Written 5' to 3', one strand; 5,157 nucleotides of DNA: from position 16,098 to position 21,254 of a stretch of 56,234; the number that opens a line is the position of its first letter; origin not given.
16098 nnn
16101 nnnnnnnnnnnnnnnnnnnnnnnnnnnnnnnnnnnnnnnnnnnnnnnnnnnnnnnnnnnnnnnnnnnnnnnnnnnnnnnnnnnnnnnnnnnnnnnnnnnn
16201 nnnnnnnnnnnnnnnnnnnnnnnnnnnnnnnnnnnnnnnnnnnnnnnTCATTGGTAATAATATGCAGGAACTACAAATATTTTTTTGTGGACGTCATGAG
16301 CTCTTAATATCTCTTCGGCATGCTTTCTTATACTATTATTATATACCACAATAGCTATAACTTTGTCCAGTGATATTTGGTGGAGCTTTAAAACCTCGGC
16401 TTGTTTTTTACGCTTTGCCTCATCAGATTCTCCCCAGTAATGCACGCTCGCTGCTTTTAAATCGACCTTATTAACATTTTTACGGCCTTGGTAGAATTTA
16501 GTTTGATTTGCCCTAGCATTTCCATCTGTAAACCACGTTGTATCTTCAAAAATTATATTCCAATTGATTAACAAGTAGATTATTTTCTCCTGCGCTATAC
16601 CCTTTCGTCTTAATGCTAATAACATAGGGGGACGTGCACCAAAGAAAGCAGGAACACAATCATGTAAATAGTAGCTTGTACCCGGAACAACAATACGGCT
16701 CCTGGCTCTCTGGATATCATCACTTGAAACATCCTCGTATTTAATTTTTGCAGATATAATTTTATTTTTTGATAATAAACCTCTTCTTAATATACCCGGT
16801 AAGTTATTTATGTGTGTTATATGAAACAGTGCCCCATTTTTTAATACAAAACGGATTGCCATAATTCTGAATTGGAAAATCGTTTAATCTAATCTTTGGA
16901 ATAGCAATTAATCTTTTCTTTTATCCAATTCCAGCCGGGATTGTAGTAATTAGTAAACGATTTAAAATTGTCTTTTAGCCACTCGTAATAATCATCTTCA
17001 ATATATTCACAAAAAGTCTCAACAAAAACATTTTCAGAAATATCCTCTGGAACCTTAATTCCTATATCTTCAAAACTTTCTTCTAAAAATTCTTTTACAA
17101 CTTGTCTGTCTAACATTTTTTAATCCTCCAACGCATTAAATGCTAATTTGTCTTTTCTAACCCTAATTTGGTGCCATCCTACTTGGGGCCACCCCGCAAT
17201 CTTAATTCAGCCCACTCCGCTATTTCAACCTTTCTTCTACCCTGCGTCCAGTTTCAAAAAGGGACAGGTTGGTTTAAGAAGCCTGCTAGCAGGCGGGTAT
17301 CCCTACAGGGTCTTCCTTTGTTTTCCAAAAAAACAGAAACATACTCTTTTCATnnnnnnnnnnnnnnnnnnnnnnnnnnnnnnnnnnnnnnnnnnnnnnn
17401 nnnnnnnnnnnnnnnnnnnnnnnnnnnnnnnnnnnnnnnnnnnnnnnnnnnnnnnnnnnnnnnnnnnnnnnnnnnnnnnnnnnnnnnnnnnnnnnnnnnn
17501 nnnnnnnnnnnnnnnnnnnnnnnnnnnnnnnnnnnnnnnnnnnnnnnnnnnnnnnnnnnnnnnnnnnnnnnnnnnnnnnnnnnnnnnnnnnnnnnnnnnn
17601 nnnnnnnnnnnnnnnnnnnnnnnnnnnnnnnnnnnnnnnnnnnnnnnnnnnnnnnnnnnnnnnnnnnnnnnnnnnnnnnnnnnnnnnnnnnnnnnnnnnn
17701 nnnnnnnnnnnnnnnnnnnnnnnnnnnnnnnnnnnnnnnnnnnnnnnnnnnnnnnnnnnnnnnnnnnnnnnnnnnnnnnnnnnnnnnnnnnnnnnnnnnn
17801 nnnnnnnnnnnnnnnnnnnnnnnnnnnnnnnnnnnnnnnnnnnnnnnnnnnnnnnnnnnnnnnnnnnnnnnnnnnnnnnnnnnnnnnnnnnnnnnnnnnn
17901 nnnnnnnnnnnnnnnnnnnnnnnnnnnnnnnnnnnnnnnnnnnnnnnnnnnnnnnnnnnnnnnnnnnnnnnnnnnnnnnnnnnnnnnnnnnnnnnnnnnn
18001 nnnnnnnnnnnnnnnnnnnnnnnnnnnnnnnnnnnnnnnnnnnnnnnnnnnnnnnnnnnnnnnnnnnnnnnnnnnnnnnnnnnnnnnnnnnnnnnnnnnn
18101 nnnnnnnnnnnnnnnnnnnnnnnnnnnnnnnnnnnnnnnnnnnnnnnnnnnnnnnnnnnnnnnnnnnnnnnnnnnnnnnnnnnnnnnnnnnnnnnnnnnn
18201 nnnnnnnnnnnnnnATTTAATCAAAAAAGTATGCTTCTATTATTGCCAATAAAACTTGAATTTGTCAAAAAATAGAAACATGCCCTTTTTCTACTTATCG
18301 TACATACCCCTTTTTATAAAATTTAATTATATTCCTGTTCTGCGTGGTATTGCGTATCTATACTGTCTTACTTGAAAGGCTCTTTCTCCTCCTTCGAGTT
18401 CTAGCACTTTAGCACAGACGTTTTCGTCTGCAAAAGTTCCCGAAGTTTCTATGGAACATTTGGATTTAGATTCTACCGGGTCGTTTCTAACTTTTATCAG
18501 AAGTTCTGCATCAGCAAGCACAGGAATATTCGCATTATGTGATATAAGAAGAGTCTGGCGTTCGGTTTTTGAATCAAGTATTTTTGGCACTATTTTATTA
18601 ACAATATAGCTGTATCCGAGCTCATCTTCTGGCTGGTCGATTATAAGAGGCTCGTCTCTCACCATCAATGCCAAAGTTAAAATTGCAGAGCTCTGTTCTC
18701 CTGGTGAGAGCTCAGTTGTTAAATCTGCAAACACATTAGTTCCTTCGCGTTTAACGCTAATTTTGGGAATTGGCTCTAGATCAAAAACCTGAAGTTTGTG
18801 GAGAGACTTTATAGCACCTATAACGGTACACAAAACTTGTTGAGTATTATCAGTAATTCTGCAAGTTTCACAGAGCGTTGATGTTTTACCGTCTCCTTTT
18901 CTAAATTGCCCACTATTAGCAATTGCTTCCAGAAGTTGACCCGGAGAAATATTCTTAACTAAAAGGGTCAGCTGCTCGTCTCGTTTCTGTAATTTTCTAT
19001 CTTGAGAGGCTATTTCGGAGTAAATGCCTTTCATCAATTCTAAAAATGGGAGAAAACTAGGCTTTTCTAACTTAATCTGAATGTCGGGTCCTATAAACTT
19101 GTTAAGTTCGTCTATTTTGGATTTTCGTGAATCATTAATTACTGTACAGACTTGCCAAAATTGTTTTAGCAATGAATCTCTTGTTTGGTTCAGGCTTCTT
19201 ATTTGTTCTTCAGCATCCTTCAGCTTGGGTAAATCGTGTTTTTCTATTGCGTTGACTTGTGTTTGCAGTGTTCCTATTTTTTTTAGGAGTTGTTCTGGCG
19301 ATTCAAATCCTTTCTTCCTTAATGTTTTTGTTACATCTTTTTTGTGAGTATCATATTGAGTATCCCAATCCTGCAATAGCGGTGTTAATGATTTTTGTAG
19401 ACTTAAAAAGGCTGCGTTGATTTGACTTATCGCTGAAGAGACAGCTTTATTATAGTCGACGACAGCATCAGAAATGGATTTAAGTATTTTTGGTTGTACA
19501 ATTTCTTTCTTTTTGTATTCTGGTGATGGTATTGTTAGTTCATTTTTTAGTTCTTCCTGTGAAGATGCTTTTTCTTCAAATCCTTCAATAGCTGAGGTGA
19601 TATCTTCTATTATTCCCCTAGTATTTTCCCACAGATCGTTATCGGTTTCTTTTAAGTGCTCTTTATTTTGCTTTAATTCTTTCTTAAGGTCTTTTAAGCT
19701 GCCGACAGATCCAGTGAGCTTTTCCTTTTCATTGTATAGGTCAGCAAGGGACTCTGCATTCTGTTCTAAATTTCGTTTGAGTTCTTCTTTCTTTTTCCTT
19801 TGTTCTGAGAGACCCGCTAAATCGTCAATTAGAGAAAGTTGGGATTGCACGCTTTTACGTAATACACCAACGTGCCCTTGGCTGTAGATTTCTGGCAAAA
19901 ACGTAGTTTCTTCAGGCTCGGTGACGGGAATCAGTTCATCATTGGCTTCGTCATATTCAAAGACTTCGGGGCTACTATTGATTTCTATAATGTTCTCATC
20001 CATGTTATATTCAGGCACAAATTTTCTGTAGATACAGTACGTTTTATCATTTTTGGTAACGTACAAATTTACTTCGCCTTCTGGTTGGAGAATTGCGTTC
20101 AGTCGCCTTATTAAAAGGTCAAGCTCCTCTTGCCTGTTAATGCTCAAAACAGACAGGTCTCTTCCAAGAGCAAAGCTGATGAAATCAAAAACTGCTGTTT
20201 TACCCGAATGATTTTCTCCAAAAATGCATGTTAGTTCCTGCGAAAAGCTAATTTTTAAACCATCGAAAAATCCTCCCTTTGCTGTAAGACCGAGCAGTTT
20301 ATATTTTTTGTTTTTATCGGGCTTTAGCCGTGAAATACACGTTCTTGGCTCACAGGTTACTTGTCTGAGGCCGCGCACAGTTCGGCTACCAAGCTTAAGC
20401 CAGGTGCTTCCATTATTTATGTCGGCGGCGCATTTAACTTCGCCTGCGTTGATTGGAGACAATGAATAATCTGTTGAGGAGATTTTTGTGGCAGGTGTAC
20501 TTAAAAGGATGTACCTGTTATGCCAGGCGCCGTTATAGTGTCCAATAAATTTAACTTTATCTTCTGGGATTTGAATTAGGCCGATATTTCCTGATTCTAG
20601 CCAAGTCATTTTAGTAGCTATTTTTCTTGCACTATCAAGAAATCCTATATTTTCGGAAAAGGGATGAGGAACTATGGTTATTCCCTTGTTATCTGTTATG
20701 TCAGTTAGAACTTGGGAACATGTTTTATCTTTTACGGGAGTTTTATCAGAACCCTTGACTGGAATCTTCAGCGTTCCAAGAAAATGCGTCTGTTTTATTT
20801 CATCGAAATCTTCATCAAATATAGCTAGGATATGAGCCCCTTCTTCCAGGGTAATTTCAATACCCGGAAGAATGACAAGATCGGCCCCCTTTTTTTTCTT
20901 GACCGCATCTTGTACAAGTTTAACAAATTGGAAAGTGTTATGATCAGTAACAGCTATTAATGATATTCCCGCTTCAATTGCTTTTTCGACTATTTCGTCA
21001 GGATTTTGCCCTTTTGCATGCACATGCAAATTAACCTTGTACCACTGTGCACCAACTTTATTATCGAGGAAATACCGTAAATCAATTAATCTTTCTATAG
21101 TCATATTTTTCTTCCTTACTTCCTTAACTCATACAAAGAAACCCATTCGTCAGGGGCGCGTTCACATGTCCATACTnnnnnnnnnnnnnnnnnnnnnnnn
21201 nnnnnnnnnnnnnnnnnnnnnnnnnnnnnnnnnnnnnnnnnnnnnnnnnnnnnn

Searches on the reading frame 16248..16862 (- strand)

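Call 6: search_protein_families(library=pfam, proteins=[window:16248-16862:-], max_evalue=0.01)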
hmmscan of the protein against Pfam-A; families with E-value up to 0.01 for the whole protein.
window:16248-16862:- (204 aa): 2 families
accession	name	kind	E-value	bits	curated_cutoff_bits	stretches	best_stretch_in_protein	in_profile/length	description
PF14487.12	DarT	-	1.4e-41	142.9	22.5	1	13-203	1-201/201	ssDNA thymidine ADP-ribosyltransferase, DarT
PF22531.2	DUF7002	-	0.0014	18.7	27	1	11-42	2-34/195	Family of unknown function (DUF7002)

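Call 7: search_protein_families(library=padloc, proteins=[window:16248-16862:-], max_evalue=0.01)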
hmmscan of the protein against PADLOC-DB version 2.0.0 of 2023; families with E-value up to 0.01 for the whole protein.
window:16248-16862:- (204 aa): 1 family
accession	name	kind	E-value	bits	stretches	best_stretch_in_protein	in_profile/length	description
PDLC02991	DarT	-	1.6e-46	156.7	1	11-203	11-196/196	-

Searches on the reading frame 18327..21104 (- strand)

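Call 6: search_protein_families(library=pfam, proteins=[window:18327-21104:-], max_evalue=0.01)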
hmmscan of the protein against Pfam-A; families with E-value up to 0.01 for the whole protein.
window:18327-21104:- (925 aa): 4 families
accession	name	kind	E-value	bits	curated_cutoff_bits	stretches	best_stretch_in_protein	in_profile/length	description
PF13476.12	AAA_23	-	3.7e-12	47.7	27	1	280-486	10-195/201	AAA domain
PF02463.25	SMC_N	-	7.8e-10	39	40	1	283-872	18-211/220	RecF/RecN/SMC N terminal domain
PF02811.25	PHP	-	6.5e-07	30.3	26.4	1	34-91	16-74/164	PHP domain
PF13304.12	AAA_21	-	9e-06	26.4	27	0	792-860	231-302/304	AAA domain, putative AbiEii toxin, Type IV TA system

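Call 7: search_protein_families(library=padloc, proteins=[window:18327-21104:-], max_evalue=0.01)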
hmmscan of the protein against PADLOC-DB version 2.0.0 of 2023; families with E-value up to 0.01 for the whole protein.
window:18327-21104:- (925 aa): 26 families (the best 25 are shown)
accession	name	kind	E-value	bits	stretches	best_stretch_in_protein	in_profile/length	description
PDLC02208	Ppl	-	2.1e-29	100.3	1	233-916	222-891/894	-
PDLC03859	LmuB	-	1e-09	36.1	1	284-721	18-460/611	-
PDLC04135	mad3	-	3.9e-09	34.5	1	280-516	13-245/374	mads_3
PDLC03865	LmuB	-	1.2e-08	31.6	1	284-712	25-483/1007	-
PDLC00311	PtuA1|PtuA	-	2.6e-06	24.7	1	280-322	14-56/455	AAA ATPase domain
PDLC00310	PtuA1|PtuA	-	5e-06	23.9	1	280-325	14-59/443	AAA ATPase domain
PDLC02980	AriA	-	5.5e-06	24.5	0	291-481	1-204/304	-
PDLC00080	GajA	-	1e-05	22.5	1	281-314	22-55/622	AAA ATPase domain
PDLC03863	LmuB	-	1.1e-05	22.3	1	284-362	19-84/610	-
PDLC00262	LmuB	-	3.3e-05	20.9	1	284-316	20-52/588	AAA ATPase domain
PDLC00278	PtuA1|PtuA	-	0.00011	19.6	1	280-318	14-52/436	AAA ATPase domain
PDLC03862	LmuB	-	0.00013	18.5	1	284-316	22-54/643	-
PDLC00290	PtuA1|PtuA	-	0.00015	19.3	1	280-327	14-61/414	AAA ATPase domain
PDLC00298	PtuA1|PtuA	-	0.00029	18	1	281-317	15-51/423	AAA ATPase domain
PDLC03866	LmuB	-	0.00029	17.2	1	285-331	20-65/641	-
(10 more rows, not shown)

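Call 8: search_protein_families(library=ncbifam, proteins=[window:18327-21104:-], max_evalue=0.01)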
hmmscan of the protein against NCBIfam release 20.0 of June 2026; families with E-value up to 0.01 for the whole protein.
window:18327-21104:- (925 aa): 13 families
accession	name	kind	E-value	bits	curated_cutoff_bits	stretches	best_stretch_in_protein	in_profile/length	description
NF045780.1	TrlF_fam_ATP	equivalog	1.7e-101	341.5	350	1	18-917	2-943/944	TrlF family AAA-like ATPase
NF045781.1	Spaf1101_AAA_ATP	equivalog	1.7e-46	159.1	475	2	38-592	97-641/836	Spaf_1101 family AAA-like ATPase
NF042955.1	Ppl_antiphage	equivalog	3.9e-43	147.5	1000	1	18-916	1-881/882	anti-phage protein Ppl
NF038032.1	CehA_McbA_metalo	domain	7.5e-11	42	80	1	20-157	1-118/315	CehA/McbA family metallohydrolase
NF041034.1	Rad50_Sulf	equivalog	1.4e-08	33.2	1000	1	284-374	18-97/872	DNA double-strand break repair ATPase Rad50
TIGR02169.1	SMC_prok_A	equivalog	2.4e-08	32.2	729.4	1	284-669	18-400/1165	chromosome segregation protein SMC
TIGR00634.1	recN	equivalog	3.7e-08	32.8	407.85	1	419-672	143-385/563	DNA repair protein RecN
NF045487.1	ASRP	equivalog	2.6e-07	29.7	300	1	277-547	3-237/593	archaea-specific SMC-related protein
NF047791.1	RNaseRnm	equivalog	3.3e-07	29.9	375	1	25-87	4-69/275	RNase RNM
NF041577.1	nside_bi_sphtase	equivalog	3.3e-06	26.5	400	1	23-106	3-87/276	3',5'-nucleoside bisphosphate phosphatase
TIGR02168.1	SMC_prok_B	equivalog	6.2e-05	20.9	567.35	0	432-641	234-433/1181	chromosome segregation protein SMC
NF004225.0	PRK05672.1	subfamily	0.0031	15.6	939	1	32-92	21-82/1047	error-prone DNA polymerase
NF041760.1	PtuA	equivalog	0.0078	15.2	500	1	280-310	63-93/524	retron Ec78 anti-phage system effector ATPase PtuA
